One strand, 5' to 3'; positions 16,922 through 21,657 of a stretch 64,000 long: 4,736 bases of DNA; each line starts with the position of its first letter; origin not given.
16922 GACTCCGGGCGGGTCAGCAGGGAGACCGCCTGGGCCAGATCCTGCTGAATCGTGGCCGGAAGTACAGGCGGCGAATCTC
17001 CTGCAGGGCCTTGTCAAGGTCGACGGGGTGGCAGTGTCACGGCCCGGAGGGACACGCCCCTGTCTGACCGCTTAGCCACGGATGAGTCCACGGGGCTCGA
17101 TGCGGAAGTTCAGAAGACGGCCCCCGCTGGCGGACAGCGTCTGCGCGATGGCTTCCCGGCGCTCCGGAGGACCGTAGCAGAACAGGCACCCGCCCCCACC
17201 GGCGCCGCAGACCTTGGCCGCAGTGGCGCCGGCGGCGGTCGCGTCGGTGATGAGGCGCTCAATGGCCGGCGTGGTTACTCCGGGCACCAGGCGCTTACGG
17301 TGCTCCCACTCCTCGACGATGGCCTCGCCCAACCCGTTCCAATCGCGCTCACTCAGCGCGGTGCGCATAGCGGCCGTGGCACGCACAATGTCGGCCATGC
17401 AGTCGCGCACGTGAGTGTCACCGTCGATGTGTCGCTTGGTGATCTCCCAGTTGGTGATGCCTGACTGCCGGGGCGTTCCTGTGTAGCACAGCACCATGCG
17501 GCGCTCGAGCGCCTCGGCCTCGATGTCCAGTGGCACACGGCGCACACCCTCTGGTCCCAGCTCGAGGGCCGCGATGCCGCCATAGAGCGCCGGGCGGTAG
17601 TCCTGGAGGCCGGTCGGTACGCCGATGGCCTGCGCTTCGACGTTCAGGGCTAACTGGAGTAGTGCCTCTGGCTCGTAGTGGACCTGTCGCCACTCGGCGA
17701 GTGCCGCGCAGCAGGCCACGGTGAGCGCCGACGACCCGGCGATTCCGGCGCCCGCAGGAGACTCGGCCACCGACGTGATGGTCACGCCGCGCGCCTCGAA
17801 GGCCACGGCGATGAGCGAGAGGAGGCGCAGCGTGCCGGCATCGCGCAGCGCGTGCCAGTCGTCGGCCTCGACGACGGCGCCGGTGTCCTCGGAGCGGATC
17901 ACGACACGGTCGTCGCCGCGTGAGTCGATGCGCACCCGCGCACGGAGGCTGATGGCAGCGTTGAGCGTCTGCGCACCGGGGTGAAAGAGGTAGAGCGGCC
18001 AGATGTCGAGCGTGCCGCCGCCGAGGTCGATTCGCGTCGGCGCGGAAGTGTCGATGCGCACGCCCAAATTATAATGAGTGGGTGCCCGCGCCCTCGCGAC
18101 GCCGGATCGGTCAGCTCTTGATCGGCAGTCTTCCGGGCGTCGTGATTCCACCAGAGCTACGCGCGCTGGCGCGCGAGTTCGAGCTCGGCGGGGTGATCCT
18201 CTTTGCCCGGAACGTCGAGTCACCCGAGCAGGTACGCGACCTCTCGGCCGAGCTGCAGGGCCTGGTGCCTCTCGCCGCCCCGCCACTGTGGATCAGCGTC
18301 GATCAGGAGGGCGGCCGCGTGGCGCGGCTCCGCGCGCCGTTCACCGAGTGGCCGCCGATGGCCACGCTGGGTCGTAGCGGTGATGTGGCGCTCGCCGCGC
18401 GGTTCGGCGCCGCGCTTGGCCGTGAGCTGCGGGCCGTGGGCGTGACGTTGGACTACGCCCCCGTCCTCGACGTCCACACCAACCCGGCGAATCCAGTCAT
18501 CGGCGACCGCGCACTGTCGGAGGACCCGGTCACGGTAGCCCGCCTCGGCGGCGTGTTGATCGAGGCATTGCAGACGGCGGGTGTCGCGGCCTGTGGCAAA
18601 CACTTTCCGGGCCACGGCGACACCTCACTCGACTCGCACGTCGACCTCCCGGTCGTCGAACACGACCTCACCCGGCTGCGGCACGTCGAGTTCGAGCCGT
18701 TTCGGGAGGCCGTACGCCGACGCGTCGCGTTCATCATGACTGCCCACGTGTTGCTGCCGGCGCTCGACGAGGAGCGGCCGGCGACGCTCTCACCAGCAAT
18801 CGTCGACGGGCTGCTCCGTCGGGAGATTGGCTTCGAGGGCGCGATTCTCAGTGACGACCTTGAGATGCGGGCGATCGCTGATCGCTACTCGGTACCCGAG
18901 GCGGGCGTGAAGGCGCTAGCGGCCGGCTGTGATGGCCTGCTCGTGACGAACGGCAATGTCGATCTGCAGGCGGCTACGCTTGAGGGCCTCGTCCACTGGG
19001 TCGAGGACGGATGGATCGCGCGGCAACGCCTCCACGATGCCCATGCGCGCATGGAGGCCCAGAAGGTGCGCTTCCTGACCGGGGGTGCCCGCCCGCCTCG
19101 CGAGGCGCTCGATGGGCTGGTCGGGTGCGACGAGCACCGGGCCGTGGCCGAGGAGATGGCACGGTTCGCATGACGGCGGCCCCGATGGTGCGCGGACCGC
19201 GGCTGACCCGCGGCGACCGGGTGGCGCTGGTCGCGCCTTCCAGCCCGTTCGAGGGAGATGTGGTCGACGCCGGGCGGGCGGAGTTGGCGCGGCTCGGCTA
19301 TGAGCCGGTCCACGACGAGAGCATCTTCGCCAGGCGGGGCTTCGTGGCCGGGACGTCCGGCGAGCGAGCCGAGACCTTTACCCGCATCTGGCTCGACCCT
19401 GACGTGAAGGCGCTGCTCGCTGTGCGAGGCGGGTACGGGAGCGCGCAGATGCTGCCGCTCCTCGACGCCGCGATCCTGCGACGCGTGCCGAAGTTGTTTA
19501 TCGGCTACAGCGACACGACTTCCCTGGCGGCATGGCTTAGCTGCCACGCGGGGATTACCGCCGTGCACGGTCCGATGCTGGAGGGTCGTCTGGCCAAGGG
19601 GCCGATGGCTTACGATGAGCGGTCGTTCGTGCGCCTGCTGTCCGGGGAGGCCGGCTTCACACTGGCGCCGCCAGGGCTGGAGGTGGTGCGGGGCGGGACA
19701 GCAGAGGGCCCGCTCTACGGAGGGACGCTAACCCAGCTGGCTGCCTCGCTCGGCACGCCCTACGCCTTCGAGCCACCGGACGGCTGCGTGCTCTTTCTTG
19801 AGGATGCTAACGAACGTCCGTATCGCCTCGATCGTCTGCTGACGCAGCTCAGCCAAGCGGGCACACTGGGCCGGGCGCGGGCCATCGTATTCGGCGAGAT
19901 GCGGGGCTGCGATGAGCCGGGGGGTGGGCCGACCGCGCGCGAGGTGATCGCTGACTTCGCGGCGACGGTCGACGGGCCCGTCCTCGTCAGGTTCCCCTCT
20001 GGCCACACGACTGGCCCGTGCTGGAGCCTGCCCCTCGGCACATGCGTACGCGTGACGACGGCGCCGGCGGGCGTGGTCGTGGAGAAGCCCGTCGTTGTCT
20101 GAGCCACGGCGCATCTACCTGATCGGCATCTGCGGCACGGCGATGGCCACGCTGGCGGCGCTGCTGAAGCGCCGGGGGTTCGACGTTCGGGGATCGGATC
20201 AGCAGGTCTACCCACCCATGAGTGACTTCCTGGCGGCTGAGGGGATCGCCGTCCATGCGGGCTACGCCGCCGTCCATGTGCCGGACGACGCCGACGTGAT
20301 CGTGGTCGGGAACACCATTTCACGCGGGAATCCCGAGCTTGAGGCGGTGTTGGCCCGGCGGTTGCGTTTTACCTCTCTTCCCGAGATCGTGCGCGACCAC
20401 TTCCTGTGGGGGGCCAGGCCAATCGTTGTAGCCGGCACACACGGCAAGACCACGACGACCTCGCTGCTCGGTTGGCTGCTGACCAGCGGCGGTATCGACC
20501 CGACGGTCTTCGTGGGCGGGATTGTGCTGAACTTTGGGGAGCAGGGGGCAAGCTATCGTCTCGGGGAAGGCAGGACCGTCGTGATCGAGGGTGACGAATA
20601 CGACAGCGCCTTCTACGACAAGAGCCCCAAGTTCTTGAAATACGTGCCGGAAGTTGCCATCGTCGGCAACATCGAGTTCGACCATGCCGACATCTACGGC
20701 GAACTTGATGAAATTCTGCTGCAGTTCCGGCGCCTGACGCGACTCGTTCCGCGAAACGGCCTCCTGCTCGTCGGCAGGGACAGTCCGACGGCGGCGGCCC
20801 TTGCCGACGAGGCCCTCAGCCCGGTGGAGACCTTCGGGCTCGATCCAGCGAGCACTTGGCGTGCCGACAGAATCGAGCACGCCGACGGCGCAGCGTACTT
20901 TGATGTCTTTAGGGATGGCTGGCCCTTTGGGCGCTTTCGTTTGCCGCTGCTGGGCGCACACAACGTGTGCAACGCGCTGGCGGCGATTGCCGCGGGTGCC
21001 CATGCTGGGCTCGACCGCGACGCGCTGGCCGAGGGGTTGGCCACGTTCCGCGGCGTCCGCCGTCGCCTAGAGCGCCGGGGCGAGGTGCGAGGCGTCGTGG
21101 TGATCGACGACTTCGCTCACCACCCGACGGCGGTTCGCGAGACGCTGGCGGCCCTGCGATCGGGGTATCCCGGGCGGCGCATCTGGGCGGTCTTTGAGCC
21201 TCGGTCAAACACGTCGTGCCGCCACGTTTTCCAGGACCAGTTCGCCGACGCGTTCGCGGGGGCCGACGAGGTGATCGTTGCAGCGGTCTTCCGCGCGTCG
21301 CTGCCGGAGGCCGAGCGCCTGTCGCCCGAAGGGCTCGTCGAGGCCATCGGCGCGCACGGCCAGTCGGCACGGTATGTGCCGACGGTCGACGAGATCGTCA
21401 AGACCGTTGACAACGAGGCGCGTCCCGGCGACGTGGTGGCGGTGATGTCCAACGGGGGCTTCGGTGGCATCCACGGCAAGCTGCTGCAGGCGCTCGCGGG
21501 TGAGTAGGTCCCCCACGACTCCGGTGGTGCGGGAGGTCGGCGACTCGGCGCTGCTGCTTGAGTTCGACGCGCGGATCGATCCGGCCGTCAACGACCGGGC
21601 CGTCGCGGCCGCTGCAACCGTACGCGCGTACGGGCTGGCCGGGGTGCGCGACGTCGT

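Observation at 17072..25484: Murein recycling and UDP-MurNAc synthesis in one operon, head-to-head with a GHMP sugar-1-kinase-like gene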

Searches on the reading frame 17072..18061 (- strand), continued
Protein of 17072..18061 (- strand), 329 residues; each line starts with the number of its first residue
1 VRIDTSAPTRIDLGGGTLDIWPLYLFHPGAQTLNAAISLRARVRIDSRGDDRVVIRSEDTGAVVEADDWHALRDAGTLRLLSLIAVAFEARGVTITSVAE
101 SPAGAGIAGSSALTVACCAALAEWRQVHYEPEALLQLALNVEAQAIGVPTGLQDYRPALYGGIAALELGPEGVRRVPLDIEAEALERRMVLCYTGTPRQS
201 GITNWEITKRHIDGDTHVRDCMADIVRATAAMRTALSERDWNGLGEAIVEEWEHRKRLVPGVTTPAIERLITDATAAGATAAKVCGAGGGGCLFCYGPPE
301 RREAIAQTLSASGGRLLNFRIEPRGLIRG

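Call 84: search_protein_families(library=pfam, proteins=[L118:6900-7943:+, L118:5923-6840:+, L118:9204-10067:+, L118:10064-10894:+, L118:10891-11901:+, L117:6362-7318:+, L117:2849-6322:+, L148:1106-2512:+, L148:2516-3460:+, L097:2247-3830:+], max_evalue=0.001)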
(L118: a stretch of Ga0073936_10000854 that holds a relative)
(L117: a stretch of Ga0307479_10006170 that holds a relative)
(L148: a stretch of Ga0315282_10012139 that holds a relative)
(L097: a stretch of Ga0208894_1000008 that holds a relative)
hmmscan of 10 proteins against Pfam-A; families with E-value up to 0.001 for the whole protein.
L118:6900-7943:+ (347 aa): 6 families
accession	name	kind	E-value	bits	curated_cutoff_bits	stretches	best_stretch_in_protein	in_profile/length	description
PF13484.11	Fer4_16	-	1.2e-19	71.3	30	1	194-258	1-66/66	4Fe-4S double cluster binding domain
PF08331.15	QueG_DUF1730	-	3.2e-14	53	25.1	1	71-141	1-76/77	Epoxyqueuosine reductase QueG, DUF1730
PF13646.12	HEAT_2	-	2.2e-07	31.5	27.7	1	300-344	16-60/88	HEAT repeats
PF13513.12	HEAT_EZ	-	5.3e-05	24.1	27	1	314-342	27-55/55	HEAT-like repeat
PF00037.32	Fer4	-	0.00031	20.9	21.1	0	194-210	7-23/24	4Fe-4S binding domain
PF13237.11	Fer4_10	-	0.00045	20.5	25.5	0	194-207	8-21/53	4Fe-4S dicluster domain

L118:5923-6840:+ (305 aa): 1 family
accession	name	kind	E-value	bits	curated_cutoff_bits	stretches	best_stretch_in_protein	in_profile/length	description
PF00480.26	ROK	-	3.6e-49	168.3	22.9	1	9-296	5-292/294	ROK family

L118:9204-10067:+ (287 aa): 1 family
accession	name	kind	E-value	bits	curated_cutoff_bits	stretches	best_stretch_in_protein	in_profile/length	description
PF03328.21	HpcH_HpaI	-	1.5e-27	96.7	25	1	50-237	11-188/221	HpcH/HpaI aldolase/citrate lyase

L118:10064-10894:+ (276 aa): 2 families
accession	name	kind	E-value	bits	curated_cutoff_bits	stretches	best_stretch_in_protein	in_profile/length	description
PF12706.13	Lactamase_B_2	-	8.3e-20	71.7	27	1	36-217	1-200/200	Beta-lactamase superfamily domain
PF13483.12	Lactamase_B_3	-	5.9e-19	69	24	1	23-216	5-160/160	Beta-lactamase superfamily domain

L118:10891-11901:+ (336 aa): 3 families
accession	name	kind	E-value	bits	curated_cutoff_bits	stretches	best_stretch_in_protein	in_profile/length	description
PF02826.25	2-Hacid_dh_C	-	2.5e-50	170.8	25.1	1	112-292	1-178/178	D-isomer specific 2-hydroxyacid dehydrogenase, NAD binding domain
PF00389.36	2-Hacid_dh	-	2.9e-22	79.2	24.6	1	13-324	3-134/134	D-isomer specific 2-hydroxyacid dehydrogenase, catalytic domain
PF00670.27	AdoHcyase_NAD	-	9.1e-08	32.8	27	1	144-242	22-117/162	S-adenosyl-L-homocysteine hydrolase, NAD binding domain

L117:6362-7318:+ (318 aa): 2 families
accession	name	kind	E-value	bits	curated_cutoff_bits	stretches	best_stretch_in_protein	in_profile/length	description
PF03255.19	ACCA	-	1.5e-132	441.9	23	1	8-311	5-309/310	Acetyl co-enzyme A carboxylase carboxyltransferase-like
PF01039.27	Carboxyl_trans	-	1.4e-16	60.6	22.3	1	95-243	283-427/493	Carboxyl transferase domain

L117:2849-6322:+ (1157 aa): 5 families
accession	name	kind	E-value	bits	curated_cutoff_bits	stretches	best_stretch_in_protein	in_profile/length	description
PF07733.18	DNA_pol3_alpha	-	9.5e-108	360.2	23.9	1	298-566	2-260/260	Bacterial DNA polymerase III alpha NTPase domain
PF17657.6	DNA_pol3_finger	-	6.9e-64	214.6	22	1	569-734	1-165/166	Bacterial DNA polymerase III alpha subunit finger domain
PF02811.25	PHP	-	3e-54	184.2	26.4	1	8-178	1-163/164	PHP domain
PF14579.12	HHH_6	-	2.4e-29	101.8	25.6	1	808-896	1-90/90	Helix-hairpin-helix motif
PF01336.31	tRNA_anti-codon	-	9.2e-07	29.2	27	1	1004-1070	6-73/75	OB-fold nucleic acid binding domain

L148:1106-2512:+ (468 aa): 0 families

L148:2516-3460:+ (314 aa): 1 family
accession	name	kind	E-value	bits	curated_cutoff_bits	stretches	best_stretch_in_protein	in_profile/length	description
PF02585.22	PIG-L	-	7.7e-15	56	28.2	1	60-183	1-122/129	GlcNAc-PI de-N-acetylase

L097:2247-3830:+ (527 aa): 7 families
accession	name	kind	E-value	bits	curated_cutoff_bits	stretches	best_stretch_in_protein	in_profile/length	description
PF13180.12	PDZ_2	-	9.4e-28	96.8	27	2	328-415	3-78/80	PDZ domain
PF00595.29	PDZ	-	5.8e-21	75.1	23.2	2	321-404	5-80/81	PDZ domain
PF17820.7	PDZ_6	-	1.6e-20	73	27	2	353-406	2-54/54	PDZ domain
PF13442.11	Cytochrome_CBB3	-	2.3e-18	66.7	27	2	187-276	3-68/68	Cytochrome C oxidase, cbb3-type, subunit III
PF00034.26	Cytochrom_C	-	2.7e-15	57.9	21.3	2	188-279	2-89/90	Cytochrome c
PF04495.20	GRASP55_65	-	3.4e-05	24.6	27.7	0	452-509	40-98/138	GRASP55/65 PDZ-like domain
PF14685.13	PDZ_Tricorn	-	0.00015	22.1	25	0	466-513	31-80/88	Tricorn protease PDZ domain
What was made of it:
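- A PIG-L deacetylase (L148, call 84). A ROK kinase also occurs in L118 (call 84).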

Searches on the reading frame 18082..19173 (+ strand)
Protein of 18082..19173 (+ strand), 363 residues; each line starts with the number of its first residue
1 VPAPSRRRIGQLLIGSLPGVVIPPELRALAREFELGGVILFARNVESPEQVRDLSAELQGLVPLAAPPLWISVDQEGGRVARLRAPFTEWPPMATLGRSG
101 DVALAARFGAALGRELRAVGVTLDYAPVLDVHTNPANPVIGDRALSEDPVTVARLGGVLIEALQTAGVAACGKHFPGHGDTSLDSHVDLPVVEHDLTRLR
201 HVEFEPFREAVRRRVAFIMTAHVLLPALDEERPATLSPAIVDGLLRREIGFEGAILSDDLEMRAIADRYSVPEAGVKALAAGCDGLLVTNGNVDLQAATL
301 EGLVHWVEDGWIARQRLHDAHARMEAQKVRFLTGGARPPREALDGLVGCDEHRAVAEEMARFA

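Call 3: search_protein_families(library=pfam, proteins=[window:18082-19173:+])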
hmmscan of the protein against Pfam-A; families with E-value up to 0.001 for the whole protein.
window:18082-19173:+ (363 aa): 1 family
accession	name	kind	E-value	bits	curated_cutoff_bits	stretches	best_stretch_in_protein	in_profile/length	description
PF00933.27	Glyco_hydro_3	-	1.8e-81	274.5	27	1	21-324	15-313/316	Glycosyl hydrolase family 3 N terminal domain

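Call 4: search_protein_families(library=ncbifam, proteins=[window:18082-19173:+])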
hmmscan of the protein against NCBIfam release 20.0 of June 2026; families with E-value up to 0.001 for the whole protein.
window:18082-19173:+ (363 aa): 8 families
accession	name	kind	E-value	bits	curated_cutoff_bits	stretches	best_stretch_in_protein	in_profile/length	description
NF003740.0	PRK05337.1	equivalog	9.3e-73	245.3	207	1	25-295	17-287/340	beta-N-acetylhexosaminidase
NF052329.1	XyloArabinsidase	equivalog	1.3e-20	73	1050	1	90-360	111-374/750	beta-xylosidase/alpha-l-arabinosidase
NF041579.1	betaxyl_Flavo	equivalog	6.4e-13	47.7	1350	1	90-361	85-362/716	beta-xylosidase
NF052331.1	Bet13-16Glucosase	equivalog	1.5e-12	46.5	1330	1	90-361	96-365/750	exo-beta-d-1,3/1,6-glucosidase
NF052330.1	BetGlucosiCelf0468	equivalog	1.8e-12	46.3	1300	1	90-285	57-246/817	beta-d-glucosidase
NF041610.1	alph_arabinopyran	equivalog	1.1e-07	30.4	1300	1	85-275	56-236/738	exo-alpha-(1->6)-L-arabinopyranosidase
NF041776.1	xylosidase_Xyl3A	equivalog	1.9e-06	26.1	1250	1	141-361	131-354/846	xylan 1,4-beta-xylosidase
NF011678.0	PRK15098.1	equivalog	1.8e-05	23.4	666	1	98-263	128-292/765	beta-glucosidase BglX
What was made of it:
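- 18082..19173 (+): nagZ, a GH3 beta-N-acetylglucosaminidase and the first gene of the operon. PF00933, 274 bits; NF003740, 245 against 207 (calls 3, 4).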

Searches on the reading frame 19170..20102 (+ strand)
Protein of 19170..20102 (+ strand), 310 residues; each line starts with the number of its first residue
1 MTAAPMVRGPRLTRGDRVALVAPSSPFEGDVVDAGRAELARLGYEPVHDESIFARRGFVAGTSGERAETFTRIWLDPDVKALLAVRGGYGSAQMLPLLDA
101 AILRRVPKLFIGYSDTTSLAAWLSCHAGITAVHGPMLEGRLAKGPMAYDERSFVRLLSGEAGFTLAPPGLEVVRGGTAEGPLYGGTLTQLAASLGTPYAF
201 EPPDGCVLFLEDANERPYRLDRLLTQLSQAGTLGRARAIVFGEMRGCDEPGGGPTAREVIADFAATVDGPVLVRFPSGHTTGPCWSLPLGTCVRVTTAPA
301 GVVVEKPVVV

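Call 3: search_protein_families(library=pfam, proteins=[window:19170-20102:+])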
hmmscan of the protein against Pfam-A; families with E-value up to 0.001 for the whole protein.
window:19170-20102:+ (310 aa): 2 families
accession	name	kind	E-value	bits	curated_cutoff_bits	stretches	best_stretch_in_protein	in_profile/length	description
PF02016.21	Peptidase_S66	-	7.3e-30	104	25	1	18-134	1-121/121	LD-carboxypeptidase N-terminal domain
PF17676.7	Peptidase_S66C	-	3.9e-28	98.9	23.7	1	179-295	1-120/120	LD-carboxypeptidase C-terminal domain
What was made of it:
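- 19170..20102 (+): ldcA-type LD-carboxypeptidase (S66). Its start overlaps the nagZ stop (ATGA). Peptidase_S66 N and C domains (call 3).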

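Call 4: search_protein_families(library=ncbifam, proteins=[window:19170-20102:+])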
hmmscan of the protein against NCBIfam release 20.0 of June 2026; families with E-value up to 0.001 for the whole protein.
window:19170-20102:+ (310 aa): 1 family
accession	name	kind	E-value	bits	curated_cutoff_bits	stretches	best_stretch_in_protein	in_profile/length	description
NF008424.0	PRK11253.1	equivalog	2.1e-37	128.8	378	1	17-298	6-292/308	muramoyltetrapeptide carboxypeptidase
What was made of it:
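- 19170..20102 (+): NF008424 gives 128.8 bits, below the 378-bit E. coli-type cut-off (call 4).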

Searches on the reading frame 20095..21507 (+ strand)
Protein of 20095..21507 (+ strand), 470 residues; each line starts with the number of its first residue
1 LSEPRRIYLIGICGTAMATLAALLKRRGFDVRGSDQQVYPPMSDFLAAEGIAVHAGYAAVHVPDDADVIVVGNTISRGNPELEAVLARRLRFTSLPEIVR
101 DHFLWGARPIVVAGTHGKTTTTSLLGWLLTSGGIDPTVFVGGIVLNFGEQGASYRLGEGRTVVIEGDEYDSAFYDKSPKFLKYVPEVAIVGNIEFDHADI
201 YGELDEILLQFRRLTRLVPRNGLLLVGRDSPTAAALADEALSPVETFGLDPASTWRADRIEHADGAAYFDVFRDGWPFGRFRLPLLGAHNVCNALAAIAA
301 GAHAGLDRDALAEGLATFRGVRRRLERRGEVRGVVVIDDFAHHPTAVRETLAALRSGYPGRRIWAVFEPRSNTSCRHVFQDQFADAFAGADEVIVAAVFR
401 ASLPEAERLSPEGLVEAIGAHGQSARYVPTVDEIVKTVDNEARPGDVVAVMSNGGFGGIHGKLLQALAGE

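Call 3: search_protein_families(library=pfam, proteins=[window:20095-21507:+])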
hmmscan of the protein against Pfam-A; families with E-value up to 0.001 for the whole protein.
window:20095-21507:+ (470 aa): 3 families
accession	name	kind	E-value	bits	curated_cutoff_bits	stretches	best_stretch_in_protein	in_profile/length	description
PF02875.26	Mur_ligase_C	-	2.9e-23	83.5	28.4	1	323-454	1-127/127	Mur ligase, glutamate ligase domain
PF08245.18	Mur_ligase_M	-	1.1e-22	81.4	24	1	112-300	1-199/200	Mur ligase middle domain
PF01225.30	Mur_ligase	-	7.2e-17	62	21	1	7-100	2-88/95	Mur ligase family, catalytic domain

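Call 4: search_protein_families(library=ncbifam, proteins=[window:20095-21507:+])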
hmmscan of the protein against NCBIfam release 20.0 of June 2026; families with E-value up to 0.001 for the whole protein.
window:20095-21507:+ (470 aa): 25 families
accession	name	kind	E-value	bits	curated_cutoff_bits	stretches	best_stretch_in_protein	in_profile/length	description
TIGR01081.1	mpl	equivalog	1.4e-127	426.5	388.7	1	6-467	1-447/448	UDP-N-acetylmuramate:L-alanyl-gamma-D-glutamyl-meso-diaminopimelate ligase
TIGR01082.1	murC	equivalog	8.2e-97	325.1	335.1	1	7-459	2-444/449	UDP-N-acetylmuramate--L-alanine ligase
NF011171.0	PRK14573.1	equivalog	1e-55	189.1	1015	1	7-456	7-437/809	bifunctional UDP-N-acetylmuramate--L-alanine ligase/D-alanine--D-alanine ligase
NF008896.0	PRK11929.1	equivalog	1.2e-28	99.5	1023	2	185-354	680-855/965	bifunctional UDP-N-acetylmuramoyl-L-alanyl-D-glutamate--2,6-diaminopimelate ligase MurE/UDP-N-acetylmuramoyl-tripeptide--D-alanyl-D-alanine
NF053645.1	pMurC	equivalog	1.1e-25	90.3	560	2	281-396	311-424/492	pseudomurein biosynthesis peptide ligase pMurC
TIGR01087.1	murD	equivalog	1e-24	87.4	211.95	1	7-354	2-338/441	UDP-N-acetylmuramoyl-L-alanine--D-glutamate ligase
NF001126.0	PRK00139.1-4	equivalog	4.2e-21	75.1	373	1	186-365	195-372/486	UDP-N-acetylmuramoyl-L-alanyl-D-glutamate--2,6-diaminopimelate ligase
NF001124.0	PRK00139.1-2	equivalog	3.7e-20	72.1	476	1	187-367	201-383/500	UDP-N-acetylmuramoyl-L-alanyl-D-glutamate--2,6-diaminopimelate ligase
TIGR01085.1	murE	subfamily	5.6e-20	71.7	257.3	1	187-367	180-364/472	UDP-N-acetylmuramyl-tripeptide synthetase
TIGR01143.1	murF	subfamily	8.3e-20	71.1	288.6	1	185-366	150-330/418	UDP-N-acetylmuramoyl-tripeptide--D-alanyl-D-alanine ligase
NF053648.1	pMurE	equivalog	6.6e-17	61.4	600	1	185-356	190-350/464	pseudomurein biosynthesis peptide ligase pMurE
NF001123.0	PRK00139.1-1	equivalog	2.3e-15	56.2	586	1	259-397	276-411/493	UDP-N-acetylmuramoyl-L-alanyl-D-glutamate--2,6-diaminopimelate ligase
NF053646.1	pMurD1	equivalog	1.4e-13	50.3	610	1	290-451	284-439/465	pseudomurein biosynthesis peptide ligase pMurD1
TIGR02068.2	cya_phycin_syn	equivalog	8.5e-09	34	850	1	288-375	682-774/862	cyanophycin synthetase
NF008041.0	PRK10773.1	equivalog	9.1e-09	34.5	551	1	183-340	174-333/453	UDP-N-acetylmuramoyl-tripeptide--D-alanyl-D-alanine ligase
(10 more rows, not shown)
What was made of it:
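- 20095..21507 (+): mpl, the UDP-MurNAc:L-Ala-gamma-D-Glu-mDAP ligase. TTG start with an 8-nt overlap on ldcA. TIGR01081, 426.5 against 388.7 (call 4).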
